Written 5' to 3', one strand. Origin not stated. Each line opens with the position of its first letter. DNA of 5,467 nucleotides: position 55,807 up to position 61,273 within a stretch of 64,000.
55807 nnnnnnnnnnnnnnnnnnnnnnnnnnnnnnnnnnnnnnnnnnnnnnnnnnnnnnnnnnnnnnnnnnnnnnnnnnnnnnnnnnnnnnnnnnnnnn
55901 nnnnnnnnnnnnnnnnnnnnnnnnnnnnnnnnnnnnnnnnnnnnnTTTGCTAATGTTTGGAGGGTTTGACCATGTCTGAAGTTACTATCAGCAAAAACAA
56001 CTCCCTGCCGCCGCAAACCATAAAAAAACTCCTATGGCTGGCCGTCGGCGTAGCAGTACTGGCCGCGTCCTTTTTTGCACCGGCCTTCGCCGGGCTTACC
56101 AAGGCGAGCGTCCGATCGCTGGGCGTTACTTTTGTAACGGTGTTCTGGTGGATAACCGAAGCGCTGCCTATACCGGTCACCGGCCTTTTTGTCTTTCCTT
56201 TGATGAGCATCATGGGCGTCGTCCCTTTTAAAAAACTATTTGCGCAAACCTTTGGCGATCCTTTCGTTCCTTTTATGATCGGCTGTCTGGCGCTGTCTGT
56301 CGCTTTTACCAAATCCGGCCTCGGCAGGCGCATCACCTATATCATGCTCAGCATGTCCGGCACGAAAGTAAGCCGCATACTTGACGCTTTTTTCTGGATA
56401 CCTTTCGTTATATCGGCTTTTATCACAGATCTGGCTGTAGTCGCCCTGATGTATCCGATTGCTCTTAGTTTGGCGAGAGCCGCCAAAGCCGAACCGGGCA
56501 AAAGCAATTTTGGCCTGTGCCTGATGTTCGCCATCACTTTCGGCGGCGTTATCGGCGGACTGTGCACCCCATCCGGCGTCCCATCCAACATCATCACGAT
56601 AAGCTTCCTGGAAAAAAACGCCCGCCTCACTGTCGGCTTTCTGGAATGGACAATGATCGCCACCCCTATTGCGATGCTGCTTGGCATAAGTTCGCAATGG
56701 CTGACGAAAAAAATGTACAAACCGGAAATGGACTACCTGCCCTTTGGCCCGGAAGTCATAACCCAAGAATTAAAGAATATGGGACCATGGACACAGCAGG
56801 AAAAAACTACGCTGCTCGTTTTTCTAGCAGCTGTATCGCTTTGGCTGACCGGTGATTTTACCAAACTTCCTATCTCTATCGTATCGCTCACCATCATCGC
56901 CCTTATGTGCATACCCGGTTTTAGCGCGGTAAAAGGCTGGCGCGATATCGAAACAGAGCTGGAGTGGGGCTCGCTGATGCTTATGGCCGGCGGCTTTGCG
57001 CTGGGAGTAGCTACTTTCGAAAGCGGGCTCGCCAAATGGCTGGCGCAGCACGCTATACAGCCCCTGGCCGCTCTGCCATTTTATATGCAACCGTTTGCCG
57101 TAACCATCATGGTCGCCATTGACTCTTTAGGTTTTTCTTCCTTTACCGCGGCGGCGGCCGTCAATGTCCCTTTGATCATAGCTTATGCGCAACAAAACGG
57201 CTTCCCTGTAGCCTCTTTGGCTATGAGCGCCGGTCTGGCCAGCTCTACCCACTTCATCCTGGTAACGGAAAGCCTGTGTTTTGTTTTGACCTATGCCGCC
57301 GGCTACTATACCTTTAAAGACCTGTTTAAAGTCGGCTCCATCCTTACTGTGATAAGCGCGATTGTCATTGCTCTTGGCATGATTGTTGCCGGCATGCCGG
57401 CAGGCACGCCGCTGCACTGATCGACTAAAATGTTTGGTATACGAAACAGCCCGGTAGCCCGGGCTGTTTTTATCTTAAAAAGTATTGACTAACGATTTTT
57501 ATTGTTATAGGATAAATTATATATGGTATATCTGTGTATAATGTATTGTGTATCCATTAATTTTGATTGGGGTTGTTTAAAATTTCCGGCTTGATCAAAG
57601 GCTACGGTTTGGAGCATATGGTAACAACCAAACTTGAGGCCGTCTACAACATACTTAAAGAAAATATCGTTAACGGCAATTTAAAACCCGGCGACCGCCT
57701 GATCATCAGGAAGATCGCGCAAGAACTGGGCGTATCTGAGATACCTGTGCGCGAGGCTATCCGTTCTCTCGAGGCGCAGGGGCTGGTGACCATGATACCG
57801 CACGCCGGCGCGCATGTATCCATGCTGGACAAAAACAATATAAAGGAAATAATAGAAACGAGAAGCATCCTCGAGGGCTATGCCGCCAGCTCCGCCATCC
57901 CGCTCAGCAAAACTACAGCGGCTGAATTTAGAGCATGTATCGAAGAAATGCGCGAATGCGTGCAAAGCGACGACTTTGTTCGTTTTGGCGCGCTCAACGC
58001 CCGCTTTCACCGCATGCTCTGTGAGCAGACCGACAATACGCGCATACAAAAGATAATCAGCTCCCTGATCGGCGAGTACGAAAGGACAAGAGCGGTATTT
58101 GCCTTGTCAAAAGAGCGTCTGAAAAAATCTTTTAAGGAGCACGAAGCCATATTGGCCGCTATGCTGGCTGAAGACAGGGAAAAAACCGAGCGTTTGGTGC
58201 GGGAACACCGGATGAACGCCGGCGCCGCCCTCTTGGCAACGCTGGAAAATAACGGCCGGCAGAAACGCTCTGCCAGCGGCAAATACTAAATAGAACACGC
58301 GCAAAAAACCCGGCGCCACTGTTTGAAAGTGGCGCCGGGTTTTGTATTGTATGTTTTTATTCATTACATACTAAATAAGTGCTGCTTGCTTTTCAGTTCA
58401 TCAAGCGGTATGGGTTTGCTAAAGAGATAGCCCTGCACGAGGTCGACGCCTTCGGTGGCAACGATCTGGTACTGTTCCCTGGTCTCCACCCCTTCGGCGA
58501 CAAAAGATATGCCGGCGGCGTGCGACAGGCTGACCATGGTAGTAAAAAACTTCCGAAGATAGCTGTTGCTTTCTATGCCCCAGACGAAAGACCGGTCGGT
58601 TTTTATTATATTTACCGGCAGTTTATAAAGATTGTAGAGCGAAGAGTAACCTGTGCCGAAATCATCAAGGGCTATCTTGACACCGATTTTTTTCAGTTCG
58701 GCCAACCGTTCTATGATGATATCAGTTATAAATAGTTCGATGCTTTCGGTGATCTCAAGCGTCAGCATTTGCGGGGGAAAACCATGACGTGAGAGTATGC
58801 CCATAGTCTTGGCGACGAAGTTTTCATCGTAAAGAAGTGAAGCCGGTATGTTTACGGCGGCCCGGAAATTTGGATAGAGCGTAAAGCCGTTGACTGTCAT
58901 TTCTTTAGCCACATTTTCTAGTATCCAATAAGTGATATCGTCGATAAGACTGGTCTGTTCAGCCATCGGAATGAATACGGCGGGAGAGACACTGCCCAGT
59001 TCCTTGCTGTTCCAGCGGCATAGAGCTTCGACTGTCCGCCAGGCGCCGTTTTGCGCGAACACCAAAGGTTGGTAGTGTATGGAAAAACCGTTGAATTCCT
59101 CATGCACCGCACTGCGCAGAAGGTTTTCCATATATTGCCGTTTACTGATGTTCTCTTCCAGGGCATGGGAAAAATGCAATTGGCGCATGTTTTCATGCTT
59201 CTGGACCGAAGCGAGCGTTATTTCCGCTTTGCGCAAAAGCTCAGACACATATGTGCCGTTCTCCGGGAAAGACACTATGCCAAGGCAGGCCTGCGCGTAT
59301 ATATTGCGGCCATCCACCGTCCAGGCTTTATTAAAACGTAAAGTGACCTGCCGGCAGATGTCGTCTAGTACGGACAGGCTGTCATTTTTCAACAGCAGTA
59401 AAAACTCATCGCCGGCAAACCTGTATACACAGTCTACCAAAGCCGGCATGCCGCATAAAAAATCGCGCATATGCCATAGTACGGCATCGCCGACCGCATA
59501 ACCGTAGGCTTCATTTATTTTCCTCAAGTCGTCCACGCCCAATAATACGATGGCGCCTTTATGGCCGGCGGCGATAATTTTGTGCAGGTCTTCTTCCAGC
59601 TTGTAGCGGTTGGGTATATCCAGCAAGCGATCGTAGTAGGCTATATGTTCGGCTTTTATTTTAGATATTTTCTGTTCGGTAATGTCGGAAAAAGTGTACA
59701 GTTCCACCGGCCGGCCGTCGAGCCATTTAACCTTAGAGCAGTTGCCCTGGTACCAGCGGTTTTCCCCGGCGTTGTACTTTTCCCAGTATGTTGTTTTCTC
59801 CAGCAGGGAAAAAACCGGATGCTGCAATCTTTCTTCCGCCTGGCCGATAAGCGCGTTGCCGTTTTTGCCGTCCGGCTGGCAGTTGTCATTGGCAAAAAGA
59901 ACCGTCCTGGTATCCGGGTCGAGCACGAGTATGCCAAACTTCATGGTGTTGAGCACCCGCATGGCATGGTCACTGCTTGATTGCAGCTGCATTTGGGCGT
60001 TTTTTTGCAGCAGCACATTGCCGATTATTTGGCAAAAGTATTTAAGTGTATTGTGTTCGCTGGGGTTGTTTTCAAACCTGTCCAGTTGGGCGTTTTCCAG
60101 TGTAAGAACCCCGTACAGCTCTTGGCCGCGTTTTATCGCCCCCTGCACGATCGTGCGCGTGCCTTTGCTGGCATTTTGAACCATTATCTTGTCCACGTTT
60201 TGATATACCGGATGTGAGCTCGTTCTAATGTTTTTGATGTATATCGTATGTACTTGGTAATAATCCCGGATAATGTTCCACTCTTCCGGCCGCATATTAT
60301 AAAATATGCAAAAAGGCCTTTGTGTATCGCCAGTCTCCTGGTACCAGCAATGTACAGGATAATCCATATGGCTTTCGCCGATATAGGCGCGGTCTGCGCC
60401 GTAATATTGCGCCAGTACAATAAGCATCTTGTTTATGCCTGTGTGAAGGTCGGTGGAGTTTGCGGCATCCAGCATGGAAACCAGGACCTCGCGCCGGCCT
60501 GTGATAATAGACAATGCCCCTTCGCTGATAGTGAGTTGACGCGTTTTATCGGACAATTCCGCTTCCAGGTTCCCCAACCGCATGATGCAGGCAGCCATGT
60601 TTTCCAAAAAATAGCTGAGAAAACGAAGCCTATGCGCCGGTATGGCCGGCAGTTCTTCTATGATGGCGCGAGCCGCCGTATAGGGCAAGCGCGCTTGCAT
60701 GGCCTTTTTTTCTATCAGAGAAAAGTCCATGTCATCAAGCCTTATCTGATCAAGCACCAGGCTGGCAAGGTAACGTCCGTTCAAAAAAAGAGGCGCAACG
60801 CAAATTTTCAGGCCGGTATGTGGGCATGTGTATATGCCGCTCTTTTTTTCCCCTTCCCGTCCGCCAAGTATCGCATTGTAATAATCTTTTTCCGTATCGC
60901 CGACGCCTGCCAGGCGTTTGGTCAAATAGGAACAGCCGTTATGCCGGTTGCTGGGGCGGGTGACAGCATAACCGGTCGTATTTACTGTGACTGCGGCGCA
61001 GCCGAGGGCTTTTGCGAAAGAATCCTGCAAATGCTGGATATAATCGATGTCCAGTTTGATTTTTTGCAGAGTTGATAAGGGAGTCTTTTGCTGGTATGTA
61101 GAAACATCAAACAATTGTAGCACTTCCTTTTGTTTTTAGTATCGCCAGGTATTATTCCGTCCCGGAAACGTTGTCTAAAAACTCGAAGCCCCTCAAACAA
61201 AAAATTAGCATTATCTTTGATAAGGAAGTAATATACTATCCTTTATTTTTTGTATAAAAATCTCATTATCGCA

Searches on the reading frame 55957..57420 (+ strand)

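Call 38: search_protein_families(library=pfam, proteins=[window:55957-57420:+], max_evalue=0.00001)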
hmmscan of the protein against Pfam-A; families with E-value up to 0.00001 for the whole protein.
window:55957-57420:+ (487 aa): 2 families
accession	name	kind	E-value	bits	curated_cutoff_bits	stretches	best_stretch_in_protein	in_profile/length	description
PF00939.25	Na_sulph_symp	-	8.1e-54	183.8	27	1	25-473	4-460/472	Sodium:sulfate symporter transmembrane region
PF03600.22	CitMHS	-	2e-32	113.1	31.9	1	63-375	2-280/336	Citrate transporter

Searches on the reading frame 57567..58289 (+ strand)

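Call 38: search_protein_families(library=pfam, proteins=[window:57567-58289:+], max_evalue=0.00001)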
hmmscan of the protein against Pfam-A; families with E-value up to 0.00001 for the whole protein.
window:57567-58289:+ (240 aa): 2 families
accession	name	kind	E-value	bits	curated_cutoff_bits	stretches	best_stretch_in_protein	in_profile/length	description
PF07729.17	FCD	-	6.4e-24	85.2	24.3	1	94-214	1-122/125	FCD domain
PF00392.27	GntR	-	4.1e-17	62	27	1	24-84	3-64/64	Bacterial regulatory proteins, gntR family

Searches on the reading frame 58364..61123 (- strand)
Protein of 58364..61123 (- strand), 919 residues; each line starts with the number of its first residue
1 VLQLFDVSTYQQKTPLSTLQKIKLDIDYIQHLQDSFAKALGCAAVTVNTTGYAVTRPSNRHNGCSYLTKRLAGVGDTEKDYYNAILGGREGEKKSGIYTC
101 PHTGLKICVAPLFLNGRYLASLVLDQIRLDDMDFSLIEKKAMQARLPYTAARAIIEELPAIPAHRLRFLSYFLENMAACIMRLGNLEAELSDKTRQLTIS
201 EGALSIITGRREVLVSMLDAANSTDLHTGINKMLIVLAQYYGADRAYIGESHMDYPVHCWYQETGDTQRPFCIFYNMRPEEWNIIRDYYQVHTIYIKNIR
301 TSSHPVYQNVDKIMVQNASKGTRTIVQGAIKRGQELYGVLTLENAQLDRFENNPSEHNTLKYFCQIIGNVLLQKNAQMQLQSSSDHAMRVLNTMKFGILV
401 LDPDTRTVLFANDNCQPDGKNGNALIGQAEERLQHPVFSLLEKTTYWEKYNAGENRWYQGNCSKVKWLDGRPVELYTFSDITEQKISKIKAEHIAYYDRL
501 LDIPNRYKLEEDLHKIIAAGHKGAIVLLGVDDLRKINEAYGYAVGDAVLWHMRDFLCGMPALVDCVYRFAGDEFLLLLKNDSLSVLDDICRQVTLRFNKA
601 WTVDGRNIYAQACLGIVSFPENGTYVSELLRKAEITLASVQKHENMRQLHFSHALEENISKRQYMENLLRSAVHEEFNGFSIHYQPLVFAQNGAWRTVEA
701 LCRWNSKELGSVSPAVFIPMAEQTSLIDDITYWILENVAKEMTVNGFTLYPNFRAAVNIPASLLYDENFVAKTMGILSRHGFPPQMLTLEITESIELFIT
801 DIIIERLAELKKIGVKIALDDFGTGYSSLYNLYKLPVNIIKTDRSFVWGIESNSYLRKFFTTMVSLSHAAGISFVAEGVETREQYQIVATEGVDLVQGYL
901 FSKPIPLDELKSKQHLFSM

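Call 38: search_protein_families(library=pfam, proteins=[window:58364-61123:-], max_evalue=0.00001)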
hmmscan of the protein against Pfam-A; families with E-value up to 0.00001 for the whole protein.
window:58364-61123:- (919 aa): 3 families
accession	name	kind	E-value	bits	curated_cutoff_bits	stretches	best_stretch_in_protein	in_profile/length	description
PF00563.25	EAL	-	2.3e-61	207.6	31.3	1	671-904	6-236/236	EAL domain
PF00990.26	GGDEF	-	2e-21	76.8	23.8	1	495-645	1-159/161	Diguanylate cyclase, GGDEF domain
PF10114.15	PocR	-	3.7e-21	76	23.9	1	24-184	3-161/162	Sensory domain found in PocR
